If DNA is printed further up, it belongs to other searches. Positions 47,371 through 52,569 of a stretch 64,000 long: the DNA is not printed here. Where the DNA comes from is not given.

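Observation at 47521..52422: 1633-aa fusion of an active Ser/Thr kinase, STAND NTPase, TPR and GAF with a complete sigma-54 activator (AAA+ GAFTGA plus HTH)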

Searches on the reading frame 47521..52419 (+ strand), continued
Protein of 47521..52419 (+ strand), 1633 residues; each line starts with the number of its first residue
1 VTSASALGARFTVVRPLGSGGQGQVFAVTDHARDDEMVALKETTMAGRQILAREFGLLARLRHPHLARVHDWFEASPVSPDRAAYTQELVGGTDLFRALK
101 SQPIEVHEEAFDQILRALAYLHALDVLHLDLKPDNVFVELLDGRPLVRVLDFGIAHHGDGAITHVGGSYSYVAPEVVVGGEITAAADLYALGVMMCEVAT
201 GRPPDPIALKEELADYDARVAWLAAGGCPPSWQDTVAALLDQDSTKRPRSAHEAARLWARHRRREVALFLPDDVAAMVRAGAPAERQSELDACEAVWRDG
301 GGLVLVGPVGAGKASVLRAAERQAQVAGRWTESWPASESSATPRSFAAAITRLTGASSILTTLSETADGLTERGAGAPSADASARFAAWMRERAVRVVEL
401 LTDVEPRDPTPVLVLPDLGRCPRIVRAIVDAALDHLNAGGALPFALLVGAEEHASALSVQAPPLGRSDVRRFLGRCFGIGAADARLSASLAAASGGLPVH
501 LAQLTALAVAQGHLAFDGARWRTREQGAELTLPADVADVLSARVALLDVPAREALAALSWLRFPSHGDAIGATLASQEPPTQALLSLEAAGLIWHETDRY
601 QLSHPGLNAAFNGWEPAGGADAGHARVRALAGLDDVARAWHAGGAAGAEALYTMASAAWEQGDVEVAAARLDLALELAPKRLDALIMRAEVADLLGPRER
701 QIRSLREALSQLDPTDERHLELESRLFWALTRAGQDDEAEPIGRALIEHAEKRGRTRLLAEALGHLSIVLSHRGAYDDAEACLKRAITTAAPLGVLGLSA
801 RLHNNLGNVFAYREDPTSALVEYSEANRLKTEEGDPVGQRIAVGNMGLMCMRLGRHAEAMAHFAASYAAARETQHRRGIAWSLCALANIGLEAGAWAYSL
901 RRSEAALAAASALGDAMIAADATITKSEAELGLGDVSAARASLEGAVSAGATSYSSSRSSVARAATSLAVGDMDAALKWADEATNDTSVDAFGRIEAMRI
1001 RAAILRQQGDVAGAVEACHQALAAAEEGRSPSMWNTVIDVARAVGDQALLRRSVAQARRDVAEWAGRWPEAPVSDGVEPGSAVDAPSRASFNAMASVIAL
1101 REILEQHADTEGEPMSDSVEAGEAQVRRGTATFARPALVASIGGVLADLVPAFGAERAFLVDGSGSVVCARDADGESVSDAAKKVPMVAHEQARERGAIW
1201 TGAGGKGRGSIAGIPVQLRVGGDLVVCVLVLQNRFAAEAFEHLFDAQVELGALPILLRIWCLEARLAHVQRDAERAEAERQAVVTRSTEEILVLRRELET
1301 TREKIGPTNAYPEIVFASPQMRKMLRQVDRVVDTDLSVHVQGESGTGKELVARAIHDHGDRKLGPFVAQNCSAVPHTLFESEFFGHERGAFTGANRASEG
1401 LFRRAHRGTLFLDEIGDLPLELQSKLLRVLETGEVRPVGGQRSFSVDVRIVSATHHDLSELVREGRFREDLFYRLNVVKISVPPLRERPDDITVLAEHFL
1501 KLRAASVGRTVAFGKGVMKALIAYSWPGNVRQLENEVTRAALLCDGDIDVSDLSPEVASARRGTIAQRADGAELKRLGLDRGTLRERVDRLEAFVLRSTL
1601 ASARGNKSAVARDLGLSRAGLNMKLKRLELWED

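Call 24: find_encoding_contigs(protein=P0001, flank=10000, max_places=3)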
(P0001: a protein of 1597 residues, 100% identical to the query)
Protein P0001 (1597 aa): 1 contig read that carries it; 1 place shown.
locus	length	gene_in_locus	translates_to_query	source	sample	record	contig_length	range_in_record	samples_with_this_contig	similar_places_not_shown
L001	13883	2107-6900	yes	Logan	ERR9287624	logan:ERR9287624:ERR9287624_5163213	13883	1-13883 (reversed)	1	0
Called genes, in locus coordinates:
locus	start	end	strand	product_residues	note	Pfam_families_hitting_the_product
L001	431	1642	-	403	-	PF01476:LysM, PF23473:LysM3_LYK4_5 (weak), PF23577:LysM_RLK (faint), PF01476:LysM, PF03411:Peptidase_M74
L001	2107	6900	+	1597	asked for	PF00069:Pkinase, PF07714:PK_Tyr_Ser-Thr, PF13191:AAA_16 (faint), PF17874:TPR_MalT (weak), PF00158:Sigma54_activat, PF14532:Sigma54_activ_2, PF25601:AAA_lid_14, PF02954:HTH_8 (weak), +4 more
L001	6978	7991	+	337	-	PF00756:Esterase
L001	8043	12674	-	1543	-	PF00069:Pkinase, PF07714:PK_Tyr_Ser-Thr, PF03109:ABC1, PF07719:TPR_2 (faint), PF00069:Pkinase, PF07714:PK_Tyr_Ser-Thr, PF13191:AAA_16 (weak), PF13374:TPR_10 (faint), +1 more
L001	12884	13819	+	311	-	PF01791:DeoC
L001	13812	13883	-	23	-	?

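Call 25: find_encoding_contigs(protein=P0002, flank=8000, max_places=3)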
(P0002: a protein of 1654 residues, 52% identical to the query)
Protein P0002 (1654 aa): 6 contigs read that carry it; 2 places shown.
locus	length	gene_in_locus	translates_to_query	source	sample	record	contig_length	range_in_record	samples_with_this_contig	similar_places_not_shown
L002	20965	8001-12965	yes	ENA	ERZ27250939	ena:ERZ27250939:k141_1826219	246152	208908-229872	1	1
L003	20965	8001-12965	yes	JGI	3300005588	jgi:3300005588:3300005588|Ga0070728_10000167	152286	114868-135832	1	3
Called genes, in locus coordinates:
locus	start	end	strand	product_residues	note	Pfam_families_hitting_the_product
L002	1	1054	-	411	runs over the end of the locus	PF03349:Toluene_X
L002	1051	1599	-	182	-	-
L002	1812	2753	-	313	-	PF02492:cobW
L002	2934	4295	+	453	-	PF02445:NadA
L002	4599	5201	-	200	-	PF00561:Abhydrolase_1, PF12697:Abhydrolase_6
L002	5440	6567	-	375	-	-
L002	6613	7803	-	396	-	PF01476:LysM, PF22310:NMB0315_dom_I (faint), PF23473:LysM3_LYK4_5 (faint), PF23577:LysM_RLK (faint), PF01476:LysM, PF03411:Peptidase_M74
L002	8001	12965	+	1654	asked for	PF00069:Pkinase, PF07714:PK_Tyr_Ser-Thr, PF13191:AAA_16, PF13424:TPR_12, PF00158:Sigma54_activat, PF14532:Sigma54_activ_2, PF25601:AAA_lid_14, PF02954:HTH_8, +2 more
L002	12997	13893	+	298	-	PF00756:Esterase, PF00561:Abhydrolase_1 (weak)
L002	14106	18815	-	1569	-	PF00069:Pkinase, PF07714:PK_Tyr_Ser-Thr, PF03109:ABC1 (weak), PF07719:TPR_2 (faint), PF00069:Pkinase, PF07714:PK_Tyr_Ser-Thr, PF13191:AAA_16, PF13424:TPR_12 (weak), +1 more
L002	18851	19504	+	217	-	-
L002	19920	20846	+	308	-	PF01791:DeoC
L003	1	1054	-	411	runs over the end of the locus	PF03349:Toluene_X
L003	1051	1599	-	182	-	-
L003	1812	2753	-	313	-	PF02492:cobW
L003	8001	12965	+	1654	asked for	PF00069:Pkinase, PF07714:PK_Tyr_Ser-Thr, PF13191:AAA_16, PF13424:TPR_12, PF00158:Sigma54_activat, PF14532:Sigma54_activ_2, PF25601:AAA_lid_14, PF02954:HTH_8, +2 more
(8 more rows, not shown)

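Call 26: find_encoding_contigs(protein=P0008, flank=8000, max_places=1)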
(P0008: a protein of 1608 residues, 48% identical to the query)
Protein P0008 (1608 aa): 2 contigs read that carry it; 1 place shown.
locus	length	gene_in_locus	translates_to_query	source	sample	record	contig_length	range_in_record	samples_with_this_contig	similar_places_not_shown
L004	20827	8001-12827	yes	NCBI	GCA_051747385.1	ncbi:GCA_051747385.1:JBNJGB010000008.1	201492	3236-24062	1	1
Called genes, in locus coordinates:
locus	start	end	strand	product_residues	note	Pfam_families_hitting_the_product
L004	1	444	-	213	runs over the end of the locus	-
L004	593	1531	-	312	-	PF02492:cobW, PF25204:DAAF9_2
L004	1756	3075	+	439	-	PF02445:NadA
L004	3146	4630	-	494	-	-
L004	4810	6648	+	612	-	PF07676:PD40 (faint), PF02129:Peptidase_S15 (faint), PF00561:Abhydrolase_1 (faint), PF01738:DLH, PF12146:Hydrolase_4 (faint), PF12697:Abhydrolase_6 (weak), PF00326:Peptidase_S9, PF20434:BD-FAE (weak)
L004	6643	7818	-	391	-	PF01476:LysM, PF23577:LysM_RLK (faint), PF01476:LysM, PF03411:Peptidase_M74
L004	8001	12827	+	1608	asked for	PF00069:Pkinase, PF07714:PK_Tyr_Ser-Thr, PF25063:ARM_TT21_C (weak), PF13424:TPR_12, PF00158:Sigma54_activat, PF14532:Sigma54_activ_2, PF25601:AAA_lid_14, PF02954:HTH_8, +4 more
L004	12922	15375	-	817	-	PF02190:LON_substr_bdg, PF00004:AAA, PF07728:AAA_5, PF22667:Lon_lid, PF05362:Lon_C, PF13541:ChlI (weak)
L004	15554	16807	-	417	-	PF06689:zf-C4_ClpX, PF01078:Mg_chelatase (faint), PF05496:RuvB_N (faint), PF00004:AAA, PF07724:AAA_2, PF07728:AAA_5 (weak), PF10431:ClpB_D2-small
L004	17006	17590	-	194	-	PF00574:CLP_protease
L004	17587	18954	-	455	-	PF05697:Trigger_N, PF00254:FKBP_C, PF05698:Trigger_C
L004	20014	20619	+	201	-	-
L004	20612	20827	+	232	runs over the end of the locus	-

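Call 27: find_encoding_contigs(protein=P0014, flank=8000, max_places=1)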
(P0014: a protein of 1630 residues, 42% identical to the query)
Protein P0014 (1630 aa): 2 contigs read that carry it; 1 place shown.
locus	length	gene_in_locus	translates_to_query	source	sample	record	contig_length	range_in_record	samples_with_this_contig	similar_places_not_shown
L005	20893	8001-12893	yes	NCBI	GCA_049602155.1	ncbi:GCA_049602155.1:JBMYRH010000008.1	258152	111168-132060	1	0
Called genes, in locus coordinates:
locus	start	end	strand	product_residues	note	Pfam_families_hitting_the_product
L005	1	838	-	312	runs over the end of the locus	PF02492:cobW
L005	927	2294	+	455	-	PF02445:NadA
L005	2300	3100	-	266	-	PF00106:adh_short, PF08659:KR, PF13561:adh_short_C2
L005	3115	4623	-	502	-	-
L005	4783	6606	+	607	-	PF07676:PD40 (faint), PF01738:DLH, PF02129:Peptidase_S15 (weak), PF20434:BD-FAE, PF00561:Abhydrolase_1 (faint), PF12146:Hydrolase_4 (faint), PF00326:Peptidase_S9, PF03959:FSH1 (weak)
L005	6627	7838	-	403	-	PF01476:LysM, PF23473:LysM3_LYK4_5 (faint), PF01476:LysM, PF03411:Peptidase_M74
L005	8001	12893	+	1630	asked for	PF00069:Pkinase, PF07714:PK_Tyr_Ser-Thr, PF07728:AAA_5 (faint), PF13424:TPR_12, PF00158:Sigma54_activat, PF14532:Sigma54_activ_2, PF25601:AAA_lid_14, PF02954:HTH_8 (weak), +4 more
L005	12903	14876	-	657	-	PF17517:IgGFc_binding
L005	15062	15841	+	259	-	PF00756:Esterase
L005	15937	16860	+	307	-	PF01791:DeoC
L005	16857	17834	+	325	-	-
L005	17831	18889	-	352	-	PF13649:Methyltransf_25 (faint)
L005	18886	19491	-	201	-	PF05724:TPMT, PF13489:Methyltransf_23, PF13847:Methyltransf_31, PF13649:Methyltransf_25, PF08241:Methyltransf_11, PF08242:Methyltransf_12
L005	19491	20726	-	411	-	PF00575:S1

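Call 28: find_encoding_contigs(protein=P0019, flank=8000, max_places=1)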
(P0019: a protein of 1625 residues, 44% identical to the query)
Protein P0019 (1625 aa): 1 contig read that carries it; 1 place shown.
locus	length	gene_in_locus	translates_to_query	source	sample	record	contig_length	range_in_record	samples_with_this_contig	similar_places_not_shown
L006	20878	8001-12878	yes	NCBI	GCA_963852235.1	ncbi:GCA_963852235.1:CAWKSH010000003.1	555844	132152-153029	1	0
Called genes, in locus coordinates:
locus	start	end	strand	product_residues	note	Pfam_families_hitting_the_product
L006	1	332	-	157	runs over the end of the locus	-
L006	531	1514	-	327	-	PF13279:4HBT_2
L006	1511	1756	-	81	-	PF06844:DUF1244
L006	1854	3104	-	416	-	PF03349:Toluene_X, PF13505:OMP_b-brl (faint)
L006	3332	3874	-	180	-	-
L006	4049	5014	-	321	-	PF02492:cobW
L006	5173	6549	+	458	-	PF02445:NadA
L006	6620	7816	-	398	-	PF01476:LysM, PF22310:NMB0315_dom_I (faint), PF23473:LysM3_LYK4_5 (faint), PF23577:LysM_RLK (faint), PF01476:LysM, PF03411:Peptidase_M74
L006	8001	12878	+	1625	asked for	PF00069:Pkinase, PF07714:PK_Tyr_Ser-Thr, PF13191:AAA_16, PF13424:TPR_12 (faint), PF00158:Sigma54_activat, PF14532:Sigma54_activ_2, PF25601:AAA_lid_14, PF02954:HTH_8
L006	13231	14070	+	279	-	PF00756:Esterase, PF02230:Abhydrolase_2 (faint), PF12697:Abhydrolase_6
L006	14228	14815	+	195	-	-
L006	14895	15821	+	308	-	PF01791:DeoC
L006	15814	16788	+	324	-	-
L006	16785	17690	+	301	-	PF04187:Cofac_haem_bdg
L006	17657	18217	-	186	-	PF02834:LigT_PEase, PF13563:2_5_RNA_ligase2, PF02834:LigT_PEase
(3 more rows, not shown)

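Call 29: find_encoding_contigs(protein=P0010, flank=8000, max_places=1)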
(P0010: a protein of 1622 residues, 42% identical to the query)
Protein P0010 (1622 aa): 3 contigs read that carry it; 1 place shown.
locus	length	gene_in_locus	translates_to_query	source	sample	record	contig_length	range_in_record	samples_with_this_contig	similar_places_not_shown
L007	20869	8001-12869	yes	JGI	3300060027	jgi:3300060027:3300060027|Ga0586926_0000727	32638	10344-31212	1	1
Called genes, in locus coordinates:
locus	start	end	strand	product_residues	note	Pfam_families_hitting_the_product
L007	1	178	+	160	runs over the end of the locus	PF25997:BSH_YhbJ (faint), PF25917:BSH_RND, PF25973:BSH_CzcB (faint), PF00364:Biotin_lipoyl, PF25919:BSH_CusB, PF25984:BSH_YknX (weak)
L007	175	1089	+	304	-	PF00682:HMGL-like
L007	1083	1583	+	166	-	-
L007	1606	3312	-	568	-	PF19494:DUF6029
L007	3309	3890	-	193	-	PF00578:AhpC-TSA, PF08534:Redoxin, PF00085:Thioredoxin, PF13905:Thioredoxin_8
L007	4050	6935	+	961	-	PF13646:HEAT_2, PF02985:HEAT (faint), PF03130:HEAT_PBS (faint), PF13646:HEAT_2, PF00561:Abhydrolase_1, PF12697:Abhydrolase_6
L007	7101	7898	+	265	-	-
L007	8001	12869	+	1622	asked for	PF00069:Pkinase, PF07714:PK_Tyr_Ser-Thr, PF13191:AAA_16, PF17874:TPR_MalT, PF13424:TPR_12, PF00158:Sigma54_activat, PF14532:Sigma54_activ_2, PF25601:AAA_lid_14, +14 more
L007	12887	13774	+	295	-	PF00756:Esterase, PF00326:Peptidase_S9 (weak)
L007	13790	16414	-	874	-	PF13191:AAA_16 (weak), PF13181:TPR_8 (faint), PF13424:TPR_12 (faint), PF17874:TPR_MalT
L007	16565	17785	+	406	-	PF01546:Peptidase_M20, PF07687:M20_dimer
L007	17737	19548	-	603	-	PF07676:PD40 (faint), PF12146:Hydrolase_4 (faint), PF20434:BD-FAE, PF00326:Peptidase_S9, PF00561:Abhydrolase_1 (faint), PF01738:DLH, PF12697:Abhydrolase_6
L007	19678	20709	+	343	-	-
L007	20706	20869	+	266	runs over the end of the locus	PF00106:adh_short, PF08659:KR, PF13561:adh_short_C2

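Call 69: search_protein_families(library=padloc, proteins=[window:47521-52419:+], max_evalue=0.001)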
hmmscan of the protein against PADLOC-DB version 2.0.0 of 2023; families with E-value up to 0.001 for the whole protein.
window:47521-52419:+ (1633 aa): 35 families (the best 25 are shown)
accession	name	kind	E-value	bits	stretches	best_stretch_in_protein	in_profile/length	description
PDLC01995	RtcR_PspF2--CARF_AAA_HTH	-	3.4e-108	360.8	1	1264-1629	119-479/481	-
PDLC01993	RtcR--CARF_AAA_HTH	-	5.6e-52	174.8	1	1317-1608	185-482/523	-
PDLC01994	RtcR_PspF1--CARF_AAA_HTH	-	6e-47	158.8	1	1279-1626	131-466/468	-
PDLC04138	mad6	-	4.8e-42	142.7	1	5-250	47-303/659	mads_6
PDLC04042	PD-T4-6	-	6.1e-39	132.4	1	1-259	1-270/292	-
PDLC04053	PD-T4-6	-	2e-36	124.1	1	5-256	5-266/311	-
PDLC04039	PD-T4-6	-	5.6e-29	99.4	1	9-257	14-271/458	-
PDLC04047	PD-T4-6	-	5.9e-29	99.2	1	5-204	6-211/327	-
PDLC04061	PD-T4-6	-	2.3e-26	91.4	1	7-204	14-222/510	-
PDLC04043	PD-T4-6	-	1.3e-25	88.4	1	10-207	16-219/452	-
PDLC04041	PD-T4-6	-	1.6e-24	85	1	4-213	23-242/443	-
PDLC04054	PD-T4-6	-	4.7e-24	83.5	1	5-256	6-268/347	-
PDLC04044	PD-T4-6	-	4.4e-23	80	1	5-208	28-242/372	-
PDLC03920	MkoA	-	1e-22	78.3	1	5-256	5-272/1112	-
PDLC04060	PD-T4-6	-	6.9e-22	76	1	5-204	4-208/486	-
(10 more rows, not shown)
